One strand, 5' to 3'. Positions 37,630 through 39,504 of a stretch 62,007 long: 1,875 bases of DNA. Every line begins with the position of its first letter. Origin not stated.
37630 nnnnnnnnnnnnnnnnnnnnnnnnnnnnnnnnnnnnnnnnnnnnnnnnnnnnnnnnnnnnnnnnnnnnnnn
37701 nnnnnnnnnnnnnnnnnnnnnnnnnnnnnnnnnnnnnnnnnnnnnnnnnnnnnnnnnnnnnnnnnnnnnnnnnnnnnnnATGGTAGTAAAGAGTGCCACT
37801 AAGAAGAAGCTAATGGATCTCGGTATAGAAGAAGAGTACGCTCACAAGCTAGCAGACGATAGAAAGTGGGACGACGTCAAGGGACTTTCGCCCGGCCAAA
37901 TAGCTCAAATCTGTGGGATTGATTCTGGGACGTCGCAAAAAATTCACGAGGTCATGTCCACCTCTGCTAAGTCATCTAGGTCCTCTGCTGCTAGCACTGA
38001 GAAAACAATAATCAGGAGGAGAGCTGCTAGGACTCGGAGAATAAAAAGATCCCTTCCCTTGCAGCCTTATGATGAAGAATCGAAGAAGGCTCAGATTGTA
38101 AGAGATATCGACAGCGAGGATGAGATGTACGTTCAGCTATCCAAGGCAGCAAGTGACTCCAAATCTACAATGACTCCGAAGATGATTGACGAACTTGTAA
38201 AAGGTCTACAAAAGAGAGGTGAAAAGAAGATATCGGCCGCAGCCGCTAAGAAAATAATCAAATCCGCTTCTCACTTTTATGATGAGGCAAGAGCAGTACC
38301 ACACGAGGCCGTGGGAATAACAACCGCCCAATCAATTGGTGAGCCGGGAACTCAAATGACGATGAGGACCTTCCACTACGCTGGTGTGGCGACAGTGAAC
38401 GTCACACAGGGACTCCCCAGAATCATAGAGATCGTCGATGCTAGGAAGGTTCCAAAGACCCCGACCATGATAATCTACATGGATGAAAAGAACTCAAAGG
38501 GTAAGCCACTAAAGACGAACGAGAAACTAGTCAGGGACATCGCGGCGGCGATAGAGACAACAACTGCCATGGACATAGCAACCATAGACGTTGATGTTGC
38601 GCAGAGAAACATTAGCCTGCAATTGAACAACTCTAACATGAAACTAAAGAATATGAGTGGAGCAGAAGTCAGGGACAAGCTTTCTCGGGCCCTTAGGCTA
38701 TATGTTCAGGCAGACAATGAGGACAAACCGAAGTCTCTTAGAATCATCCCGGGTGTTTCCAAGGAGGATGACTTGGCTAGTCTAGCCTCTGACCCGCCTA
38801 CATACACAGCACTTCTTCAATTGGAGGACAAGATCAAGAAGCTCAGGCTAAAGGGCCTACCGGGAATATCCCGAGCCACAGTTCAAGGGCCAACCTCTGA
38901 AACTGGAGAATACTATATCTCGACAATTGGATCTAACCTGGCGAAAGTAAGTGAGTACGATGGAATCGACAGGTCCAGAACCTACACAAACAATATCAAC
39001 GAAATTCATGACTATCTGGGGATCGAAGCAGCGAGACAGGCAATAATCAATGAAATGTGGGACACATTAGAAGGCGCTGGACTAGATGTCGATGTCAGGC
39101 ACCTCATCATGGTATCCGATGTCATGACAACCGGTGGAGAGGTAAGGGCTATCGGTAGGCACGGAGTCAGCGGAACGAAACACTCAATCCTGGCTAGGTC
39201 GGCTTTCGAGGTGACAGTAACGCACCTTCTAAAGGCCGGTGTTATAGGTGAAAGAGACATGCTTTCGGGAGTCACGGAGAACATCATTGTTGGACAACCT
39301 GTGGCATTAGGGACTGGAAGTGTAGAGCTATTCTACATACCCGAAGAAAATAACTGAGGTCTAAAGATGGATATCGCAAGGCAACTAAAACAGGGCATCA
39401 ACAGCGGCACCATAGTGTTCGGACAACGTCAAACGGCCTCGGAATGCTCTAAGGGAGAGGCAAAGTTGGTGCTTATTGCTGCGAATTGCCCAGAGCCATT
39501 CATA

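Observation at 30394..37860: The same extra N-terminal domain is fused to both RpoH and RpoA''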

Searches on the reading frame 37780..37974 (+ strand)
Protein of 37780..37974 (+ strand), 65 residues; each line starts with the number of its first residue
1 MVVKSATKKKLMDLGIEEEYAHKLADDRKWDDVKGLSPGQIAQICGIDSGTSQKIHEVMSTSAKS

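Call 36: search_dna_similar(query=window:37780-37974:+, collection=phages, mode=protein, max_evalue=0.01, max_rows=40)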
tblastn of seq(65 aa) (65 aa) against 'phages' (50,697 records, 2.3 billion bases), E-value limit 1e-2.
No match.

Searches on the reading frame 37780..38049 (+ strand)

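Call 4: search_protein_families(library=pfam, proteins=[window:37780-38049:+], max_evalue=1)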
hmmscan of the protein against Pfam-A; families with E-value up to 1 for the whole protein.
seq(90 aa): 3 families
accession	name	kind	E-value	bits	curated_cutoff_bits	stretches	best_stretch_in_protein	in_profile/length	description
PF10888.13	DUF2742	-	0.0022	18.8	22.7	1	22-88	24-90/97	Protein of unknown function (DUF2742)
PF22554.1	Chap-C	-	0.017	16.2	27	1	32-83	17-68/91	TY-Chap C-terminal domain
PF08281.18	Sigma70_r4_2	-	0.034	14.2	25.7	1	32-53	23-44/54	Sigma-70, region 4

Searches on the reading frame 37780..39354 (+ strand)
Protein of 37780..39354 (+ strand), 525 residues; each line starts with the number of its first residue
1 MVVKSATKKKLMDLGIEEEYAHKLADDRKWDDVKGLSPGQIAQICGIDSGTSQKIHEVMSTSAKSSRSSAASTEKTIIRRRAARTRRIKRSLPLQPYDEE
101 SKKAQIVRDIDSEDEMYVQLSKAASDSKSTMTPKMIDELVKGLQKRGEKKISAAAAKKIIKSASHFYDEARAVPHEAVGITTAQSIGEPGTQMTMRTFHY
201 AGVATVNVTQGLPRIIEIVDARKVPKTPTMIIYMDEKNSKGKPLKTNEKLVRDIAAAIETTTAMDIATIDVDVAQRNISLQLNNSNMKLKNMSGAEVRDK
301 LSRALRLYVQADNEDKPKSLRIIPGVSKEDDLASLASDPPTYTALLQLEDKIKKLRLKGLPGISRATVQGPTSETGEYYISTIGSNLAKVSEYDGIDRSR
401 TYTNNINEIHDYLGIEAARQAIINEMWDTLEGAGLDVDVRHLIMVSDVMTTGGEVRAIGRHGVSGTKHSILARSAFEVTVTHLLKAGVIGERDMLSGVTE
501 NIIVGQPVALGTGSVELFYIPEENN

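Call 4: search_protein_families(library=pfam, proteins=[window:37780-39354:+], max_evalue=1)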
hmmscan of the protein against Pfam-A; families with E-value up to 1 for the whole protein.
window:37780-39354:+ (525 aa): 2 families
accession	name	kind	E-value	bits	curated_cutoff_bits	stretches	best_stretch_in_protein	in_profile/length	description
PF04998.22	RNA_pol_Rpb1_5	-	4.4e-47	161.2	28.5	1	159-469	66-265/267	RNA polymerase Rpb1, domain 5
PF10888.13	DUF2742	-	0.025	15.4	22.7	1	23-90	25-92/97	Protein of unknown function (DUF2742)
